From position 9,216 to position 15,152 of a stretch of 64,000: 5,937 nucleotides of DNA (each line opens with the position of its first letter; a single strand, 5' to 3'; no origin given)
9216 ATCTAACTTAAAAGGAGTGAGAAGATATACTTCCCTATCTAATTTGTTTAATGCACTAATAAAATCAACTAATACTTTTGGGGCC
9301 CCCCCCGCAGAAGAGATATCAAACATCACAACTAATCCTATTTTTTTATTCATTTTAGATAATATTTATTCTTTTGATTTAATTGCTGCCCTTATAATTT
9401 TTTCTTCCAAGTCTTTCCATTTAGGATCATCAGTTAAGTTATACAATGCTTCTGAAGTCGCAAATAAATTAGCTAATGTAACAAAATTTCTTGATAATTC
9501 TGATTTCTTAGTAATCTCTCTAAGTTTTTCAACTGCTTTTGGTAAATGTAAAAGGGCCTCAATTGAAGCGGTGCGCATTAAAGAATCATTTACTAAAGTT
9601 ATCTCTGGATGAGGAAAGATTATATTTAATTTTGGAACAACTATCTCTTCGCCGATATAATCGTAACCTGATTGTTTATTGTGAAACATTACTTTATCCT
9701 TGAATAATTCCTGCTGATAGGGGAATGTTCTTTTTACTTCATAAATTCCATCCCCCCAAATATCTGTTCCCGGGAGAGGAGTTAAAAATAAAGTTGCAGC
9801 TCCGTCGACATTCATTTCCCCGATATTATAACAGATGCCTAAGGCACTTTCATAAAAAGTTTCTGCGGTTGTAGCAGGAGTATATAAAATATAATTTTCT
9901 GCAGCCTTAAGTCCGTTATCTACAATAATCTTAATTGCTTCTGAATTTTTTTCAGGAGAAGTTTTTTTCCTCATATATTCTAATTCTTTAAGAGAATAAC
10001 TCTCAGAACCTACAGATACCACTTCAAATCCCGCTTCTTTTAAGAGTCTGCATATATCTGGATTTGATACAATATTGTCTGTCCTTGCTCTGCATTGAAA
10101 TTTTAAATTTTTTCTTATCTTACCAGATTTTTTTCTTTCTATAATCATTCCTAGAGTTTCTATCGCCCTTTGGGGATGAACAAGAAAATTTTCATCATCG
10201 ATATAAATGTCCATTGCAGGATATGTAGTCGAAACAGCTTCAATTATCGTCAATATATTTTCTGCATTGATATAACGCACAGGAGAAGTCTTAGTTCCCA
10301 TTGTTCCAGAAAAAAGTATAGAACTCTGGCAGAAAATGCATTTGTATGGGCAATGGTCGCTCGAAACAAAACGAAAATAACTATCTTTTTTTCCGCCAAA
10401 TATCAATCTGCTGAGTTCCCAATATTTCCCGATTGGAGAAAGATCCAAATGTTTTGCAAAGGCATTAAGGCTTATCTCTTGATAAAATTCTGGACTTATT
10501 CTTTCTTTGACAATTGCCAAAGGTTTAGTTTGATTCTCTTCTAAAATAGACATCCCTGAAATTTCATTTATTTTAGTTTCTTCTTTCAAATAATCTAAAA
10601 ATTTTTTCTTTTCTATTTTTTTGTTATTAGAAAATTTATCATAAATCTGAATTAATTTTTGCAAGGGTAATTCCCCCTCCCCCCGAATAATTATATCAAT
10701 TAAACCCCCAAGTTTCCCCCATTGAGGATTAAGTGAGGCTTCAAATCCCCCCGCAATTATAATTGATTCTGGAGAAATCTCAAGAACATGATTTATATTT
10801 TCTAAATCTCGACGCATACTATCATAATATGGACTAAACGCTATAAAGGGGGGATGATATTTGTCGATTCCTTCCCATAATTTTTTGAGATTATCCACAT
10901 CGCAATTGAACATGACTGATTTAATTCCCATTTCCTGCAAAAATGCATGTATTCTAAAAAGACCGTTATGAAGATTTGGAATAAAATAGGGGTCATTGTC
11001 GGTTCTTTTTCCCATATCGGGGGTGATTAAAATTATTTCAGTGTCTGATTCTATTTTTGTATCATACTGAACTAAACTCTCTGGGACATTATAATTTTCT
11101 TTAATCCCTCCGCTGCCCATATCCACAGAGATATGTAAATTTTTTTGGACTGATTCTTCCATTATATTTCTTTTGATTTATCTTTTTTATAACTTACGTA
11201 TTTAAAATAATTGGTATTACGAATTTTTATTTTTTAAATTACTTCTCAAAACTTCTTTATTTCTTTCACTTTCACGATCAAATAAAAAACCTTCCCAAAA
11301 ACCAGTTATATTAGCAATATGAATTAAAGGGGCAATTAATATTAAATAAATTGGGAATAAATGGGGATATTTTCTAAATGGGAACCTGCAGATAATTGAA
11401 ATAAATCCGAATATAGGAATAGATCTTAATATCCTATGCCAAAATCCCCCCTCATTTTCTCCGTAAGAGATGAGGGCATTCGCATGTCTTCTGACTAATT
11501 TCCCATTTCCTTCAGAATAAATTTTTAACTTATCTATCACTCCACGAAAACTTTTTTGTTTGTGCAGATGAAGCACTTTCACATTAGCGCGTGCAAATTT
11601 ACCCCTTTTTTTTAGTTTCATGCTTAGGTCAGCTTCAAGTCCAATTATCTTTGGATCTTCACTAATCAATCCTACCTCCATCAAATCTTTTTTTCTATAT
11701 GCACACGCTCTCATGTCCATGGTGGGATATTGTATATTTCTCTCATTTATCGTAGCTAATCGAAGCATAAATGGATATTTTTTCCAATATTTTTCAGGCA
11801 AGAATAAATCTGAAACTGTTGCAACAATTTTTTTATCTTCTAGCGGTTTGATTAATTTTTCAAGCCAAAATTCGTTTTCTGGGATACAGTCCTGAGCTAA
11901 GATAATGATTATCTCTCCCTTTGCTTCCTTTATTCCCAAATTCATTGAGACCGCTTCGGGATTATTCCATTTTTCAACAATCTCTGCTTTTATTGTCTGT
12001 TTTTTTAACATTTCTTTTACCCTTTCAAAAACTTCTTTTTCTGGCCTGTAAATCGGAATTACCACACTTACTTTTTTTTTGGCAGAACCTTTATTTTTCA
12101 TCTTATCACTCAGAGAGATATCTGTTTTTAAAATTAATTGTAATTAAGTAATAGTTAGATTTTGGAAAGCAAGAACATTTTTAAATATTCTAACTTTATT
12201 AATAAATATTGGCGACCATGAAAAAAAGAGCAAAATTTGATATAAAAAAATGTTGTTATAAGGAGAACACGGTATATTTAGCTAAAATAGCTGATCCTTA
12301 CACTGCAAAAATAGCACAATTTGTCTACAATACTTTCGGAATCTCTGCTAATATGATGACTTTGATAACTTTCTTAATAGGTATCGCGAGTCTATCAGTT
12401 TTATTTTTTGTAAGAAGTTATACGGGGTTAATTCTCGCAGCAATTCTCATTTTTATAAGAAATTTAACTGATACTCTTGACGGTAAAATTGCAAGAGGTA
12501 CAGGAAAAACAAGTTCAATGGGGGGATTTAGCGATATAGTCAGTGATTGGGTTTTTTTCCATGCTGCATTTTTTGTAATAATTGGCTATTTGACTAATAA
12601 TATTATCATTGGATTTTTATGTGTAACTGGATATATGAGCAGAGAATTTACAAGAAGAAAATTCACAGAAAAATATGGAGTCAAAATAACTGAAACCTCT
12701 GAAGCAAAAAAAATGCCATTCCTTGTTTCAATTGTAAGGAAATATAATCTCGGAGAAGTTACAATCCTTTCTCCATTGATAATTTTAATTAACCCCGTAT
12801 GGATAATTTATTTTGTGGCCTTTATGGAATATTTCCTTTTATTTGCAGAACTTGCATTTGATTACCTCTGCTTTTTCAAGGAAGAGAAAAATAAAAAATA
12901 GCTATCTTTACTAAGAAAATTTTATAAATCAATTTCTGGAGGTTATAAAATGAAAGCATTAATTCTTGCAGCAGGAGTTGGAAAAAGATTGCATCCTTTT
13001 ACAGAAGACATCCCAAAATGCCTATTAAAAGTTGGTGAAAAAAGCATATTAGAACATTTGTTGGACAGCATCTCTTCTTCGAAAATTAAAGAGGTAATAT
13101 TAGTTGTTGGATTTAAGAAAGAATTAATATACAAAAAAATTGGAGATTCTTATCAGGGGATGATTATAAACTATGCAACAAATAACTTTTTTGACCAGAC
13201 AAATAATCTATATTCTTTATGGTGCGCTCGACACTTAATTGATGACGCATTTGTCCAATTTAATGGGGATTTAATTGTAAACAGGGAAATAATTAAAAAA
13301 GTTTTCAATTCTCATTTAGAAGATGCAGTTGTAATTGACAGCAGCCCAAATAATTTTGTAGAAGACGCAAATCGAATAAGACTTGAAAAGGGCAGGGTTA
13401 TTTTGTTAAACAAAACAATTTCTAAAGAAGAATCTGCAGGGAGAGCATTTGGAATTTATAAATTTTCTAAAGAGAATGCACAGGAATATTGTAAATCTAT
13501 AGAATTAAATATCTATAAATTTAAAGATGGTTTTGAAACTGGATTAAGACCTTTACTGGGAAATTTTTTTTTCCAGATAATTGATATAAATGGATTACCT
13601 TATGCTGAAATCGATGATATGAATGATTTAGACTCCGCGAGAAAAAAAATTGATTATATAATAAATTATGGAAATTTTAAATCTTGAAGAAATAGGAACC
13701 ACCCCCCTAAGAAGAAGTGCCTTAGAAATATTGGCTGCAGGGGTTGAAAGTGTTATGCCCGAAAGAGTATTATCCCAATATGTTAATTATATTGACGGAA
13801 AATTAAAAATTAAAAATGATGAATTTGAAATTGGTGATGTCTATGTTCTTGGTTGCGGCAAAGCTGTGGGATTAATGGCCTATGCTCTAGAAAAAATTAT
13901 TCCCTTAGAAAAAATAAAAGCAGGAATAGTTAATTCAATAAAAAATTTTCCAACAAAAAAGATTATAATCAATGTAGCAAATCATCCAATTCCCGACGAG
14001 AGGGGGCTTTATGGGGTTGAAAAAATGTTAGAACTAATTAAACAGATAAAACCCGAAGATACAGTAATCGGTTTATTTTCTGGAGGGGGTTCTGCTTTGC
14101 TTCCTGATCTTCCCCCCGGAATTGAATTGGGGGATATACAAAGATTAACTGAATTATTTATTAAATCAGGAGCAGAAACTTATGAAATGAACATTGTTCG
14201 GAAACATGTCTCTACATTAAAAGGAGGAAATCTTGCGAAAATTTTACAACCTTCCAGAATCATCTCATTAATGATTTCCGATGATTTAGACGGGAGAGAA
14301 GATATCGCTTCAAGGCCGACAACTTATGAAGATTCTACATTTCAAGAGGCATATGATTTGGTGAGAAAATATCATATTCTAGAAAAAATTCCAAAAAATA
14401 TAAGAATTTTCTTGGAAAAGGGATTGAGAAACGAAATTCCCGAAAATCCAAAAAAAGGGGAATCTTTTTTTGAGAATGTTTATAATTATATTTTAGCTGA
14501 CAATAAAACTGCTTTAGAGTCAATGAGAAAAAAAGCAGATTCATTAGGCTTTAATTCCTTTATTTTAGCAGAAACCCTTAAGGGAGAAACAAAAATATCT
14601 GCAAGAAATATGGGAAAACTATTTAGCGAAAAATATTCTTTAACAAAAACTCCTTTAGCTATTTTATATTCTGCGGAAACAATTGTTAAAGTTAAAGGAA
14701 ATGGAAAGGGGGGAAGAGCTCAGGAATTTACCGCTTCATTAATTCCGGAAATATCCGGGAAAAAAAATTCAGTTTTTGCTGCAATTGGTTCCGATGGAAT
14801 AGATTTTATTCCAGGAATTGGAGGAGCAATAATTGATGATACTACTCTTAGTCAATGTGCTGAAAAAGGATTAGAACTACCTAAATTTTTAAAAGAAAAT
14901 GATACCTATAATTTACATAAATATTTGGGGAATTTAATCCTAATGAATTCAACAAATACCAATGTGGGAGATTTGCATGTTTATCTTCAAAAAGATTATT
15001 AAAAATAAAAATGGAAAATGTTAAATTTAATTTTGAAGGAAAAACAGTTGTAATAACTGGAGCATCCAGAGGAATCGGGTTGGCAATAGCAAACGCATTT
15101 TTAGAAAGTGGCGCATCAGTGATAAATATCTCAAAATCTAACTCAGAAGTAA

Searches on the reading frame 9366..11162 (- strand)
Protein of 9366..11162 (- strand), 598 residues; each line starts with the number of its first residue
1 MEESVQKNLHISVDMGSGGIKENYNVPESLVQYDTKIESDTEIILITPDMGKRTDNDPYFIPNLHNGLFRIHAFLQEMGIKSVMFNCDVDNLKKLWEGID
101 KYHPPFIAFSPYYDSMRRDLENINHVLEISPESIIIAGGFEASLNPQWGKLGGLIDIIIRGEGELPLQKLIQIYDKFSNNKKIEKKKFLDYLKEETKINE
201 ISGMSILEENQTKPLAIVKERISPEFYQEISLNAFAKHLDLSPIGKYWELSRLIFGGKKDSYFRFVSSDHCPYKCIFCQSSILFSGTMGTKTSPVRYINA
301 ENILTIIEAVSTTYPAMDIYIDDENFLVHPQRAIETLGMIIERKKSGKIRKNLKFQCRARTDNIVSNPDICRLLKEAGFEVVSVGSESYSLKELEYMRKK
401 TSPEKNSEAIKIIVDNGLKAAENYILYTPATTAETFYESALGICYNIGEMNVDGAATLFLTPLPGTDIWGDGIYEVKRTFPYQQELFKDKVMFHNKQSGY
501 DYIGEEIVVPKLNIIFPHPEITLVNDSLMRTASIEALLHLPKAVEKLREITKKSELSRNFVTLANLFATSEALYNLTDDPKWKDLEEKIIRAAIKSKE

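Call 76: search_protein_families(library=pfam, proteins=[window:9366-11162:-], max_evalue=0.0001)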
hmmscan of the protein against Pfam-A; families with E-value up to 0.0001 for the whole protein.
window:9366-11162:- (598 aa): 3 families
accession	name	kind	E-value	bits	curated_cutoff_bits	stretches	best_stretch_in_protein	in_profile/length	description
PF04055.27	Radical_SAM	-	1.2e-11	45.5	29.5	1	267-437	3-160/166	Radical SAM superfamily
PF02310.24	B12-binding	-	6.1e-09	36.2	32.1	1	67-170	16-120/121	B12 binding domain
PF19864.5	Radical_SAM_N2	-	9.5e-05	22.3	29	0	133-194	87-144/151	Radical SAM proteins, N-terminal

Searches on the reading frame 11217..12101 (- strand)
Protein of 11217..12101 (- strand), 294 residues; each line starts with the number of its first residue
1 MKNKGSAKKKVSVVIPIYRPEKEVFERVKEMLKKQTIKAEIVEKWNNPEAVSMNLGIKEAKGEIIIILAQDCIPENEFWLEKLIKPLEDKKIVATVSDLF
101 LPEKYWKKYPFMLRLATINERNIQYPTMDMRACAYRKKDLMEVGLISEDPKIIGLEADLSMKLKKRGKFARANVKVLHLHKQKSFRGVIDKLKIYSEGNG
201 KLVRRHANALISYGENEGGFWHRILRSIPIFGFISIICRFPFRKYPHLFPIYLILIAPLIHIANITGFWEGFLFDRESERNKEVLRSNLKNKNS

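Call 77: search_protein_families(library=pfam, proteins=[window:11217-12101:-], max_evalue=0.0001)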
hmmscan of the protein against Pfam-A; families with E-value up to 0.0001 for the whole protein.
window:11217-12101:- (294 aa): 1 family
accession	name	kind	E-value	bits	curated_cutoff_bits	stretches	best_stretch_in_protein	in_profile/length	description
PF00535.33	Glycos_transf_2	-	6e-09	36.5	23.3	1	41-142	58-166/168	Glycosyl transferase family 2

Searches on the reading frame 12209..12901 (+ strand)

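Call 77: search_protein_families(library=pfam, proteins=[window:12209-12901:+], max_evalue=0.0001)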
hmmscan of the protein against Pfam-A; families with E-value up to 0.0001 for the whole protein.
window:12209-12901:+ (230 aa): 1 family
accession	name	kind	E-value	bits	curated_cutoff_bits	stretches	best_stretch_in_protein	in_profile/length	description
PF01066.26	CDP-OH_P_transf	-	1.1e-12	49.1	22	1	46-147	3-97/152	CDP-alcohol phosphatidyltransferase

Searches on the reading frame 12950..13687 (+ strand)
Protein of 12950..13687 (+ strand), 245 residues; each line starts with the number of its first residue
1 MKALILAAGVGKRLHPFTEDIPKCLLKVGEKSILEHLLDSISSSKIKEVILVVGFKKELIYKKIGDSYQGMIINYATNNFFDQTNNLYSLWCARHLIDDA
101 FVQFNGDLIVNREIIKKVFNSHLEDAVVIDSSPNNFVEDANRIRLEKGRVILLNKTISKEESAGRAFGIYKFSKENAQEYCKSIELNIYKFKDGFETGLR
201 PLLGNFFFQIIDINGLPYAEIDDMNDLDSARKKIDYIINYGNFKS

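Call 77: search_protein_families(library=pfam, proteins=[window:12950-13687:+], max_evalue=0.0001)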
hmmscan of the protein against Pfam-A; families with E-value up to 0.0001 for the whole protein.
window:12950-13687:+ (245 aa): 3 families
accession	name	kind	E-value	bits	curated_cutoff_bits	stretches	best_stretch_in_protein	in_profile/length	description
PF00483.29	NTP_transferase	-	4e-12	46.7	21.2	1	2-124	1-126/245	Nucleotidyl transferase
PF12804.13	NTP_transf_3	-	2.4e-09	38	27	1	3-128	1-120/160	MobA-like NTP transferase domain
PF01128.25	IspD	-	2.8e-05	24.4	27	1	2-55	2-53/221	2-C-methyl-D-erythritol 4-phosphate cytidylyltransferase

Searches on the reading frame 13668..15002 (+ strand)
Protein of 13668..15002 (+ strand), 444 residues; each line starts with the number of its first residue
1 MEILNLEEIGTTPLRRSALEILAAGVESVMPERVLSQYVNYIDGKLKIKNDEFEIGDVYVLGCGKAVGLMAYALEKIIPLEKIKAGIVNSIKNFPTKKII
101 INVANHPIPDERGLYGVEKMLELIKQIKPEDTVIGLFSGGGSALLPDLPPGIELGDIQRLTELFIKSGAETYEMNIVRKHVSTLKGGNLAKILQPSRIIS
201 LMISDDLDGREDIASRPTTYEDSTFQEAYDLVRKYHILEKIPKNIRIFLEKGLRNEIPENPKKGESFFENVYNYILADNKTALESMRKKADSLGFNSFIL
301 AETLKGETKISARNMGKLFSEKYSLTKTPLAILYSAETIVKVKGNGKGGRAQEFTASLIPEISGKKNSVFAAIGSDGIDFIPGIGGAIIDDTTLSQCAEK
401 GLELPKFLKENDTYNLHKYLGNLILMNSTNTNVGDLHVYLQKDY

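Call 77: search_protein_families(library=pfam, proteins=[window:13668-15002:+], max_evalue=0.0001)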
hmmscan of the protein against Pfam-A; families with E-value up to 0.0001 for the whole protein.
window:13668-15002:+ (444 aa): 2 families
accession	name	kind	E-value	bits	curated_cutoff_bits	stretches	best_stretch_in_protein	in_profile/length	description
PF13660.11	DUF4147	-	3.7e-57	193.9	23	1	18-249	2-233/234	Domain of unknown function (DUF4147)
PF05161.18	MOFRL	-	4.7e-24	85.1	28.3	1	331-435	2-106/106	MOFRL family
